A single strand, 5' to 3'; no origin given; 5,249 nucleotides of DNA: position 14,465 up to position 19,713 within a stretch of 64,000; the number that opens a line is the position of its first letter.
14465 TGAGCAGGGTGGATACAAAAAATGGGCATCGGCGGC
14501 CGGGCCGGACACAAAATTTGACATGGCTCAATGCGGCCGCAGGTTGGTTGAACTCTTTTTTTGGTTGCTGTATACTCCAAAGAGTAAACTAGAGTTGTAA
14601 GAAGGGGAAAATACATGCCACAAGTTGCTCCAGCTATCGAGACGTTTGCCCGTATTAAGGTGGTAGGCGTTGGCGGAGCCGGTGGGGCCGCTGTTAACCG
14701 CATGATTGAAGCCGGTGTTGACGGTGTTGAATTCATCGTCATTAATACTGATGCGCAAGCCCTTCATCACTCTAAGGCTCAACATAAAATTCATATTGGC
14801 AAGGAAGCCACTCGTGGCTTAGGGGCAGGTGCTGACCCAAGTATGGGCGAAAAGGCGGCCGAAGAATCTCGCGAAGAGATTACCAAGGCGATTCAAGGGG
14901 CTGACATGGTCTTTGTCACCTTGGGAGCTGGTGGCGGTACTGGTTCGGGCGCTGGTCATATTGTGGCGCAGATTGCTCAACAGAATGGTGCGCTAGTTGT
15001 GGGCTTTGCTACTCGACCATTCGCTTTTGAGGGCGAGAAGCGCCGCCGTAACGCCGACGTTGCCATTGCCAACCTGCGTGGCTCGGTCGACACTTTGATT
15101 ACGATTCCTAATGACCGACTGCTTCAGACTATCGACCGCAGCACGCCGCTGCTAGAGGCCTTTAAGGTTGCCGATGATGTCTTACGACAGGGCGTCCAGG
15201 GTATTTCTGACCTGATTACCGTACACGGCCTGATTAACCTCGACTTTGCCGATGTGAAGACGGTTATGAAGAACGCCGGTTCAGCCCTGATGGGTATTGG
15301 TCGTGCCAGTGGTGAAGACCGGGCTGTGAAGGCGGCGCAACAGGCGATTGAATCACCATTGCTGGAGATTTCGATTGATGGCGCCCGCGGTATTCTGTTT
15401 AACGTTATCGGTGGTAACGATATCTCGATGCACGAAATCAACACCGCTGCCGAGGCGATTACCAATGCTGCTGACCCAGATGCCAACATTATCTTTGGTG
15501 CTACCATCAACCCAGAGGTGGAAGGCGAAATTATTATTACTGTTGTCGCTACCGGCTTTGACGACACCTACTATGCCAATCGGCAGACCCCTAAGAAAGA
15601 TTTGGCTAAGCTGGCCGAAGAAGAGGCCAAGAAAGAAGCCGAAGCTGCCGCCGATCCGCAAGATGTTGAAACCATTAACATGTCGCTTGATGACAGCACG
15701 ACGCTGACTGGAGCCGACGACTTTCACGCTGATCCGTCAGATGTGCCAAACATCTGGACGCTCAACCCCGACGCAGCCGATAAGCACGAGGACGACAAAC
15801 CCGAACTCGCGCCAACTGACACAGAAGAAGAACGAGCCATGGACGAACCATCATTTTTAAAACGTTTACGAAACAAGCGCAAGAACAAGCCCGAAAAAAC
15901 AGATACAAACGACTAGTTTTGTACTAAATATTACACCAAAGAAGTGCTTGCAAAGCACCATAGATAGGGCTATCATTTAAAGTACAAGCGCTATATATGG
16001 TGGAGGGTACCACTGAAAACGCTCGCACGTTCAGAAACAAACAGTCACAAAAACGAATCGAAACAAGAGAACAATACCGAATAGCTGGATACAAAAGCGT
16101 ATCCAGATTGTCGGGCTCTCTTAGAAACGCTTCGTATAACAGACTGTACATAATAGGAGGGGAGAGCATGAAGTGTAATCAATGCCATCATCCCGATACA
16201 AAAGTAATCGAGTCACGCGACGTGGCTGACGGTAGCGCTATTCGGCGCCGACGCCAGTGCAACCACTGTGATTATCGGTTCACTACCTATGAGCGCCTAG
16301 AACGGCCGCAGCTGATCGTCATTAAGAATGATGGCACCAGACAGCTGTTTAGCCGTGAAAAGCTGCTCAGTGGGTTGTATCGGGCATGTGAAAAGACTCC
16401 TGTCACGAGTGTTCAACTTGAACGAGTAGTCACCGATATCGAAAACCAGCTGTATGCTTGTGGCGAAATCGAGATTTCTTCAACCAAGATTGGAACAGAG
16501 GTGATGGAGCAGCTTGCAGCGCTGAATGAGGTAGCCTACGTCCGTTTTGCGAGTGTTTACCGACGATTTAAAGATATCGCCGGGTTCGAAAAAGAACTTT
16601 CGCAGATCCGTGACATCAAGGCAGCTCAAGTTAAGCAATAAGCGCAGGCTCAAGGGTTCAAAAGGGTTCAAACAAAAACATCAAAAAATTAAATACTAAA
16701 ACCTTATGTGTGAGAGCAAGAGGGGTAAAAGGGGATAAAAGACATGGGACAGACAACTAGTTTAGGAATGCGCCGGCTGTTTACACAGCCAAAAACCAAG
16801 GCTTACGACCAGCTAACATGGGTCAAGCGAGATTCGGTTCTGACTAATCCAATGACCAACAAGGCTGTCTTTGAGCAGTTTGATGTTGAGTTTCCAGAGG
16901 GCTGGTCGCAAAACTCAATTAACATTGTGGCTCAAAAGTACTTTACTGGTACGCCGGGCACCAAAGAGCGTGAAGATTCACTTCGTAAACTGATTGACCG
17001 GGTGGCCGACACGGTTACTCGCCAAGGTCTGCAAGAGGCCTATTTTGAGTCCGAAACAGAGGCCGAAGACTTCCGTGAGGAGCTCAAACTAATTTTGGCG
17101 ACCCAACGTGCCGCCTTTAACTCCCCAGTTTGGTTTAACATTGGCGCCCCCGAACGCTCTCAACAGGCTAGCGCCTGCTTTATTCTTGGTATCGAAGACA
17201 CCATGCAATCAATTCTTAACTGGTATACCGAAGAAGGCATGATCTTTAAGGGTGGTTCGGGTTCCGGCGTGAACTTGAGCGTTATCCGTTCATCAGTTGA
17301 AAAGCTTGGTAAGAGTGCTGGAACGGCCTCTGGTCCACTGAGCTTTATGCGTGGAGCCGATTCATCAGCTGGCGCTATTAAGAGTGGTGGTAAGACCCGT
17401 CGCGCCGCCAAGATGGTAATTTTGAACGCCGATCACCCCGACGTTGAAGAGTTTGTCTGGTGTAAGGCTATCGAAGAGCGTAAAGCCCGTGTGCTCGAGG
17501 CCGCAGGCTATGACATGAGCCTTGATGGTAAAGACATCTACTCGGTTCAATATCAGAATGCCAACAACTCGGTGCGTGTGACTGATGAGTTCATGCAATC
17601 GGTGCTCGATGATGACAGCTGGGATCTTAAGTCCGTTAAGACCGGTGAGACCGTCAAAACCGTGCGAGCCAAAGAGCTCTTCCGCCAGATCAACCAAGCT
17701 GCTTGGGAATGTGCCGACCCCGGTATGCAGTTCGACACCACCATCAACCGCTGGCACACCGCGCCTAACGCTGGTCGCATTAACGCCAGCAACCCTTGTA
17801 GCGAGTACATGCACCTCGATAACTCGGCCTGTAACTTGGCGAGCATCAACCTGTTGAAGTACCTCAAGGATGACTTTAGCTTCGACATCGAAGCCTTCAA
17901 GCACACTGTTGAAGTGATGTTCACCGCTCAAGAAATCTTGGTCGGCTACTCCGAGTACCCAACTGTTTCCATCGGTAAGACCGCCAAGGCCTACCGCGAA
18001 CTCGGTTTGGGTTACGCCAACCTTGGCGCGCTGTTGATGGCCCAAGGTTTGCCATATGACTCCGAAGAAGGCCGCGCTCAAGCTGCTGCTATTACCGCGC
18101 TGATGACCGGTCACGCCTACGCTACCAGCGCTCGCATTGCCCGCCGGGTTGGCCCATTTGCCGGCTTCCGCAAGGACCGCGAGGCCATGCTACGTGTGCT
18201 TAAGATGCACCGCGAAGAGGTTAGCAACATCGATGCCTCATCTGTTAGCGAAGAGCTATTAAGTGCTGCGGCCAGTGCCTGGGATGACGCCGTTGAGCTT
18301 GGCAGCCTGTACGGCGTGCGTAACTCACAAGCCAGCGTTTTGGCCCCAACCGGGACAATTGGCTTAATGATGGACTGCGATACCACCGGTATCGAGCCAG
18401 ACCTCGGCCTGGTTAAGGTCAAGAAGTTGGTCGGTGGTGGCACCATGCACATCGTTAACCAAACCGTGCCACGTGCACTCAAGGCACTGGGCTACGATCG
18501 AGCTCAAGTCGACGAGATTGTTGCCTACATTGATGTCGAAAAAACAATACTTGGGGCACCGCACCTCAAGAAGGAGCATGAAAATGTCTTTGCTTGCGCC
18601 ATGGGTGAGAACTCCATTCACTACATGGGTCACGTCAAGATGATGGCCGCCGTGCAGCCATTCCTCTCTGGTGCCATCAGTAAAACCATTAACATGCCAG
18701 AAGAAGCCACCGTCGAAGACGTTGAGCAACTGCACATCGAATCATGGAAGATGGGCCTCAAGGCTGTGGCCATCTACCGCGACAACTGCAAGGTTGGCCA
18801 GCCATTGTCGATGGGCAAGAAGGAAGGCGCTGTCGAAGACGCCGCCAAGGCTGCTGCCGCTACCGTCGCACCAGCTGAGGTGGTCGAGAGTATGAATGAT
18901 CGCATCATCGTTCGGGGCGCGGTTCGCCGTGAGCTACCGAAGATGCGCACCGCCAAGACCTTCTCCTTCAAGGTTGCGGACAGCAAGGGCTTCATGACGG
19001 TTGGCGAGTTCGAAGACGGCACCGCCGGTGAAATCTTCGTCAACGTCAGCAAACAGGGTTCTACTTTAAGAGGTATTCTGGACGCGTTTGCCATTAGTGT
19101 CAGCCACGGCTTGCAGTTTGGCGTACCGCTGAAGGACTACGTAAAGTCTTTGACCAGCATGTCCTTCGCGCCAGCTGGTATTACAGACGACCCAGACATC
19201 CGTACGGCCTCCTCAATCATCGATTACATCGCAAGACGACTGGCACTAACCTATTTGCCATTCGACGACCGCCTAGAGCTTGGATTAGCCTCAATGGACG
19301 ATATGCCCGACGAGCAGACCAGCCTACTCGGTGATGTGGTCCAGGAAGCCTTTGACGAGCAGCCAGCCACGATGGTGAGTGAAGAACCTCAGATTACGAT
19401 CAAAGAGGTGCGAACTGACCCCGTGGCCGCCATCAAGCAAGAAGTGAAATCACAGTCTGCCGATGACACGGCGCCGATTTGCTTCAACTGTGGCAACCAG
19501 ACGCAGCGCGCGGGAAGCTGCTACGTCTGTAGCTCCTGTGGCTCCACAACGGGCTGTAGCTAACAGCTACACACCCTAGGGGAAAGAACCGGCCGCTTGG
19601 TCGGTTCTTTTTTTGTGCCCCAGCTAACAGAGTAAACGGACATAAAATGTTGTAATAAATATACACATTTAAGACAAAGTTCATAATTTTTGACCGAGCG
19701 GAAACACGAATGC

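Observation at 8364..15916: Two-component pair (orphan receiver plus 1375-aa GLUG/Fn3 sensor kinase) inserted between ftsA and ftsZ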

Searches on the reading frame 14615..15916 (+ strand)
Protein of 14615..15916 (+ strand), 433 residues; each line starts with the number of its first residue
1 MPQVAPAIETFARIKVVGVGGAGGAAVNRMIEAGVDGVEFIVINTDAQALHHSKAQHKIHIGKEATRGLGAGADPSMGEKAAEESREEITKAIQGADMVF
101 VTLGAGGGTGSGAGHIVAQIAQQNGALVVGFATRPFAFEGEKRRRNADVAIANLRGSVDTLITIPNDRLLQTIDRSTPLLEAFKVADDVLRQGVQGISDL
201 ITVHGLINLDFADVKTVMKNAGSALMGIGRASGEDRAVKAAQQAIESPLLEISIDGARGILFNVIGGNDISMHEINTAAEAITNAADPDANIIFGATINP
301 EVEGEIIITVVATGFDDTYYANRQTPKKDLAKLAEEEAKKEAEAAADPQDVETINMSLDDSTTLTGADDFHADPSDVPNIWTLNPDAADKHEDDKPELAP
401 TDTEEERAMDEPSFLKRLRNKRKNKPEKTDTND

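Call 3: search_protein_families(library=pfam, proteins=[window:14615-15916:+], max_evalue=0.01)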
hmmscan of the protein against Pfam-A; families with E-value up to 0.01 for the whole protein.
window:14615-15916:+ (433 aa): 3 families
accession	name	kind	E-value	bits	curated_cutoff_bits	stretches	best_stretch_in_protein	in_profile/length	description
PF00091.31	Tubulin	-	3.1e-49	168.3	33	1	13-173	1-189/190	Tubulin/FtsZ family, GTPase domain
PF12327.13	FtsZ_C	-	8.9e-35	119.3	27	1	222-316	1-95/95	FtsZ family, C-terminal domain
PF13460.12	NAD_binding_10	-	0.0043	17.4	27.2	0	84-124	49-89/184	NAD(P)H-binding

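Call 7: search_protein_families(library=ncbifam, proteins=[window:14615-15916:+], max_evalue=0.01)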
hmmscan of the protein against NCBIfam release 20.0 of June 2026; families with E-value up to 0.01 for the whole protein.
window:14615-15916:+ (433 aa): 1 family
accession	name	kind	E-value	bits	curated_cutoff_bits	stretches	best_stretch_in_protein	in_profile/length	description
TIGR00065.1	ftsZ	equivalog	9.7e-122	406.7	295.2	1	12-329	18-338/353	cell division protein FtsZ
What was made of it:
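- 14615..15916 (+): ftsZ. calls 3, 7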

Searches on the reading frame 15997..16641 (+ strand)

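Call 3: search_protein_families(library=pfam, proteins=[window:15997-16641:+], max_evalue=0.01)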
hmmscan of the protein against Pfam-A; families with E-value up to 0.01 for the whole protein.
window:15997-16641:+ (214 aa): 2 families
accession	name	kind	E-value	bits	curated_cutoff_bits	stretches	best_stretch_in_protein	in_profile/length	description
PF22811.2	Zn_ribbon_NrdR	-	3.4e-20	72.1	27.2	1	58-99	1-42/42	Transcriptional repressor NrdR-like, N-terminal domain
PF03477.21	ATP-cone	-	3.5e-20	72.8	25.8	1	107-193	2-87/88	ATP cone domain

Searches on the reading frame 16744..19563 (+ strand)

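Call 3: search_protein_families(library=pfam, proteins=[window:16744-19563:+], max_evalue=0.01)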
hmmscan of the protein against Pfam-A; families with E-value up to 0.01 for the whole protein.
window:16744-19563:+ (939 aa): 4 families
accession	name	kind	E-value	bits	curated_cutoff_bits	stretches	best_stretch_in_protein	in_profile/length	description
PF02867.20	Ribonuc_red_lgC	-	7.1e-142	474.1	23.9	1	143-678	1-523/523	Ribonucleotide reductase, barrel domain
PF08471.15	Ribonuc_red_2_N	-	3.8e-16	59.6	27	1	40-121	3-103/103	Class II vitamin B12-dependent ribonucleotide reductase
PF12637.14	TSCPD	-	4.3e-10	40.2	22.8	1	746-835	13-86/88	TSCPD domain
PF00317.26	Ribonuc_red_lgN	-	0.00029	21.3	28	1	56-137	5-76/77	Ribonucleotide reductase, all-alpha domain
